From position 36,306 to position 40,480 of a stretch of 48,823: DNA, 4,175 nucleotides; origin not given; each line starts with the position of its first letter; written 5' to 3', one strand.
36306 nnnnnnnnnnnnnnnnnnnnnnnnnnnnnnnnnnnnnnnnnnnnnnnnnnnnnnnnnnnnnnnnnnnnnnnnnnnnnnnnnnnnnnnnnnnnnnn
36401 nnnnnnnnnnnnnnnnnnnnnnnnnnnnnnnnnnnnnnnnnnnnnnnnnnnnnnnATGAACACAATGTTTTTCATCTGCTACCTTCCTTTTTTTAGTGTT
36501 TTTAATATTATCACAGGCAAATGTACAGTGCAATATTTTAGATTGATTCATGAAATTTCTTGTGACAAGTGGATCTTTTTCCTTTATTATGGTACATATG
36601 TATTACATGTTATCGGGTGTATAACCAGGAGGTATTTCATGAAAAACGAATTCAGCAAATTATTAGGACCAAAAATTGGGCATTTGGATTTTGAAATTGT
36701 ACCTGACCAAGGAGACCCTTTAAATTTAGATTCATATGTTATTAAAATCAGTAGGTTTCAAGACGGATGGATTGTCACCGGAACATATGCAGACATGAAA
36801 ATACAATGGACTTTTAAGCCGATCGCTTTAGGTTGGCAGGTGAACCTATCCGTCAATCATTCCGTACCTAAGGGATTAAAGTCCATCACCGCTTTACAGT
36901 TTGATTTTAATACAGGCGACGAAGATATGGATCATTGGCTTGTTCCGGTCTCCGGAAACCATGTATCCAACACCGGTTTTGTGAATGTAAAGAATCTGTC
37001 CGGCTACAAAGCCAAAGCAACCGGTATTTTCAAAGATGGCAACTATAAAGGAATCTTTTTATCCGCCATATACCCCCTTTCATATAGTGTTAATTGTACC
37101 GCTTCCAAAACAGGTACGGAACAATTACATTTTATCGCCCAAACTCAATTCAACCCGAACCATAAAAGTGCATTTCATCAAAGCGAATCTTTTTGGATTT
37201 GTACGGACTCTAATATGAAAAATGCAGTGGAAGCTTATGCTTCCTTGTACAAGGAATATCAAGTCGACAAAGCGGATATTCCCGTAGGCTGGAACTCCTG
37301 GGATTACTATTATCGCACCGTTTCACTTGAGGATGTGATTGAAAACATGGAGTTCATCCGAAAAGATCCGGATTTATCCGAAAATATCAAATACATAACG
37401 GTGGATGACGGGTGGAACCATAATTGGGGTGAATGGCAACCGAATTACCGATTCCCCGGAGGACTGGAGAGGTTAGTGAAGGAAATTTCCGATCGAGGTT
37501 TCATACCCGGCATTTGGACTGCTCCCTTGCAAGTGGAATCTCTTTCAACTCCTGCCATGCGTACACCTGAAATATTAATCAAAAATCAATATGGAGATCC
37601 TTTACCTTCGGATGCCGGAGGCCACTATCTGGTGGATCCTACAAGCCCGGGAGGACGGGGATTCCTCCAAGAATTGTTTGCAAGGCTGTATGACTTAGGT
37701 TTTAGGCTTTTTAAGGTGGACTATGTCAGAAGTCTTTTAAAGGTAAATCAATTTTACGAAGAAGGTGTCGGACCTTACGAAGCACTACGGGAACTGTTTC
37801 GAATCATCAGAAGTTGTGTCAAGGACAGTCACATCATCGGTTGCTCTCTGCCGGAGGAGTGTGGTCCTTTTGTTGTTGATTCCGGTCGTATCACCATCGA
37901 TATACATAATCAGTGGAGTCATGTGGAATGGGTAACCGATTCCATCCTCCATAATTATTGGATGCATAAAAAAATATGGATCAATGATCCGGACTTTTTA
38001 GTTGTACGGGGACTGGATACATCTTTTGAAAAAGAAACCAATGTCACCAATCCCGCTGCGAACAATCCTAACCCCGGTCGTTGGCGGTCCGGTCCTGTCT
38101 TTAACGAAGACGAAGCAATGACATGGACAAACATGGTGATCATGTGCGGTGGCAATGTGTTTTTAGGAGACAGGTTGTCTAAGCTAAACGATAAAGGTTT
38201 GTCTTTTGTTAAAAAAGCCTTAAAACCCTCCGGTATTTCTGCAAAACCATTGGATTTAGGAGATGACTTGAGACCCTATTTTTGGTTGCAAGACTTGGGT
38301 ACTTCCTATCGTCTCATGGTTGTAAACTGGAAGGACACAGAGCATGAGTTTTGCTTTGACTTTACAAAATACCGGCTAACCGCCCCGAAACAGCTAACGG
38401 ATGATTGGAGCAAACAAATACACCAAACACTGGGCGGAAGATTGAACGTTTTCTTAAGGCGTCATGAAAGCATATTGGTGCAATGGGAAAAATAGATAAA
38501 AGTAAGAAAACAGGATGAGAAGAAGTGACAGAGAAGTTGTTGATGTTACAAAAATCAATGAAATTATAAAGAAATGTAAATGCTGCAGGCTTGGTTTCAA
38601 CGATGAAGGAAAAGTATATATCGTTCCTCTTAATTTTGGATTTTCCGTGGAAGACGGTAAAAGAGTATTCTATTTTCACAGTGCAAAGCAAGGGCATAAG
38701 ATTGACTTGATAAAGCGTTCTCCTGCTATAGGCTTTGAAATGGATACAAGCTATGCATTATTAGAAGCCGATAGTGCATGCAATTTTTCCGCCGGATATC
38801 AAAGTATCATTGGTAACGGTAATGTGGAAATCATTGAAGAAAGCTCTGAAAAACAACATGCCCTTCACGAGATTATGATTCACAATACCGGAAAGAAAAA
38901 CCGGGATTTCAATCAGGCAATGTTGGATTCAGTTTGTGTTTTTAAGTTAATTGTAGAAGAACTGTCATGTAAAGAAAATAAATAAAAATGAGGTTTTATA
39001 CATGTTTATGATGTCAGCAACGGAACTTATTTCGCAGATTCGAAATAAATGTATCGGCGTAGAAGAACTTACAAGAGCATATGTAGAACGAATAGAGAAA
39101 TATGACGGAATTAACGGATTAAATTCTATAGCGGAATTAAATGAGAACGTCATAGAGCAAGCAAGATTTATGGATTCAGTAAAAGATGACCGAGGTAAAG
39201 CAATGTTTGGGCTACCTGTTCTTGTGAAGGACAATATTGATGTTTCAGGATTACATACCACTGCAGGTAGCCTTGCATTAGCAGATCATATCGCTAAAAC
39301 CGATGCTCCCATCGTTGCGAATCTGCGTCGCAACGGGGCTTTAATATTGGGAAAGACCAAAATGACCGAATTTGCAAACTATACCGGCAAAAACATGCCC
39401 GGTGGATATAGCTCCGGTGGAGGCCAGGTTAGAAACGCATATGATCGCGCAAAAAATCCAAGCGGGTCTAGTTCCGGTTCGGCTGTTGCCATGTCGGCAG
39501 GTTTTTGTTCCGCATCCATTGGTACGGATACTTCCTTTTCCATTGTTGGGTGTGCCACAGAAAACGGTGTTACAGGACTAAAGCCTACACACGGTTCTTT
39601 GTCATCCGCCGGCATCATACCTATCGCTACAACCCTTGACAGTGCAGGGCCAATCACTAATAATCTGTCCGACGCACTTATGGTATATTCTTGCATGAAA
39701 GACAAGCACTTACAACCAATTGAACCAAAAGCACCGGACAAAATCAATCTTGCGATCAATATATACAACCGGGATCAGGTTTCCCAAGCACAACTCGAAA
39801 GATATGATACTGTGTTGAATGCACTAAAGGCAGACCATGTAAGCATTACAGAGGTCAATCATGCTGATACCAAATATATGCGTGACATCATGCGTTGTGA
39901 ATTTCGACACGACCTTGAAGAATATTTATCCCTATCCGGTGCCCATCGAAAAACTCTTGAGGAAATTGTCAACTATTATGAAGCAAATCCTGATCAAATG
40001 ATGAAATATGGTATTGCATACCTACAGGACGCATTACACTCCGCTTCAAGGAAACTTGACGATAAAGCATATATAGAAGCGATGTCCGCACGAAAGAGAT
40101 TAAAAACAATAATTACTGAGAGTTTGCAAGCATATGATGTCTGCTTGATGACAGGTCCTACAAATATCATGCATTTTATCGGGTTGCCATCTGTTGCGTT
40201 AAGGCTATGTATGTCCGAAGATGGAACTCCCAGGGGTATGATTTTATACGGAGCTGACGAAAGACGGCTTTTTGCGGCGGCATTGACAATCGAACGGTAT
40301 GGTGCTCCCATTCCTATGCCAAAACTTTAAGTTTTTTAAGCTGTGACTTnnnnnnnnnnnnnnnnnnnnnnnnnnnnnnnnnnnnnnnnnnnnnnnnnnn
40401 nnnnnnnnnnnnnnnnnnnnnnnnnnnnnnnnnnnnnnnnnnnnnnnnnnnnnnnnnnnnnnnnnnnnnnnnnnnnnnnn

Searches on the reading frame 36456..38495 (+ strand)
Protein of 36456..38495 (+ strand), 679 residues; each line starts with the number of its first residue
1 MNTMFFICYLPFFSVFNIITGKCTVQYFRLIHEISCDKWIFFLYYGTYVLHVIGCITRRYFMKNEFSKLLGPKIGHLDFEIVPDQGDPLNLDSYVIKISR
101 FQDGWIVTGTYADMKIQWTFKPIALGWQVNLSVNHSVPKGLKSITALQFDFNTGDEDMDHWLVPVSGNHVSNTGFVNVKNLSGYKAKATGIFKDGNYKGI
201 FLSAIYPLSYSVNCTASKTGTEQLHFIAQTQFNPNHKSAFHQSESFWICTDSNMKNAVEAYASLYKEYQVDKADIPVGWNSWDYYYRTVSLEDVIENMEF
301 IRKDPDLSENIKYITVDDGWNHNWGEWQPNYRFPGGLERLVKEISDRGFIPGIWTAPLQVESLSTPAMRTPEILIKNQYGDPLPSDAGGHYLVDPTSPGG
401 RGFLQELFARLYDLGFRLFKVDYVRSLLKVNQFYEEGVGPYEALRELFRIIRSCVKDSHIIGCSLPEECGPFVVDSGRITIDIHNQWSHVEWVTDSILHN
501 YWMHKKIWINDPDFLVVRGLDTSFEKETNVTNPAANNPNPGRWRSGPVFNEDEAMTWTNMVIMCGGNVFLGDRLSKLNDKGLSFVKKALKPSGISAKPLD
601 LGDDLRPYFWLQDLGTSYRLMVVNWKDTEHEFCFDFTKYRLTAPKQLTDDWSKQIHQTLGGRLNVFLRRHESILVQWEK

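Call 47: search_protein_families(library=pfam, proteins=[window:36456-38495:+], max_evalue=0.00001)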
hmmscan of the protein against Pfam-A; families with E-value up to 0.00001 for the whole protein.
window:36456-38495:+ (679 aa): 1 family
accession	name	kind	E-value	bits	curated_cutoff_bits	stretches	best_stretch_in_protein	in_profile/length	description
PF02065.24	Melibiase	-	2.6e-06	27.1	27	1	243-410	5-177/347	Melibiase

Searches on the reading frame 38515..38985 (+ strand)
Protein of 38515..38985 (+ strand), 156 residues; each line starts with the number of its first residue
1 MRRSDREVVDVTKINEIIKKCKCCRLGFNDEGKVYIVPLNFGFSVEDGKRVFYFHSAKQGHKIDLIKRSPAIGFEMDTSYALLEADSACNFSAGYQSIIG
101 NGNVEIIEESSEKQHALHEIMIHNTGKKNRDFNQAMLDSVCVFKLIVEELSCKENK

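Call 80: search_protein_families(library=pfam, proteins=[window:38515-38985:+], max_evalue=0.0001)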
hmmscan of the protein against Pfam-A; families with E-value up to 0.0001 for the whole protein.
window:38515-38985:+ (156 aa): 2 families
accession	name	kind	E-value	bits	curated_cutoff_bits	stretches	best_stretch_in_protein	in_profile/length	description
PF12900.13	Pyridox_ox_2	-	6.8e-17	62.2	27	1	12-152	3-138/140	Pyridoxamine 5'-phosphate oxidase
PF01243.27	PNPOx_N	-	1.6e-06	28.9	28.1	1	13-149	4-115/120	Pyridoxamine 5'-phosphate oxidase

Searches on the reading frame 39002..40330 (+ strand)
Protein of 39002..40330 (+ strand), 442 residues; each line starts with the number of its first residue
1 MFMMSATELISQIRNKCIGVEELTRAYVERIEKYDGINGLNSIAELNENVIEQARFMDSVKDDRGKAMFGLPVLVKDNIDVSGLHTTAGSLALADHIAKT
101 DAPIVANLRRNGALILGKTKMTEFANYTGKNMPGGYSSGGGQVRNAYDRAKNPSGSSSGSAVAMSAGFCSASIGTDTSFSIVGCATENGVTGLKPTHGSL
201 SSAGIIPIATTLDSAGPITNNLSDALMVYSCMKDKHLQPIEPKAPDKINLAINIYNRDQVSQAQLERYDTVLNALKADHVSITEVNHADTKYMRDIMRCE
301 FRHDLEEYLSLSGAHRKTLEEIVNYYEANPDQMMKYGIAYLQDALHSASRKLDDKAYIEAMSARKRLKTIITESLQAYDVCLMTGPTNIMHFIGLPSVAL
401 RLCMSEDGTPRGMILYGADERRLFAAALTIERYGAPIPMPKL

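Call 47: search_protein_families(library=pfam, proteins=[window:39002-40330:+], max_evalue=0.00001)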
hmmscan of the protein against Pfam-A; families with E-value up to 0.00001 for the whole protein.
window:39002-40330:+ (442 aa): 1 family
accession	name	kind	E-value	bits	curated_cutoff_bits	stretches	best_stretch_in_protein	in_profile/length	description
PF01425.27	Amidase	-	1.1e-64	219.6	27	1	22-383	1-374/445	Amidase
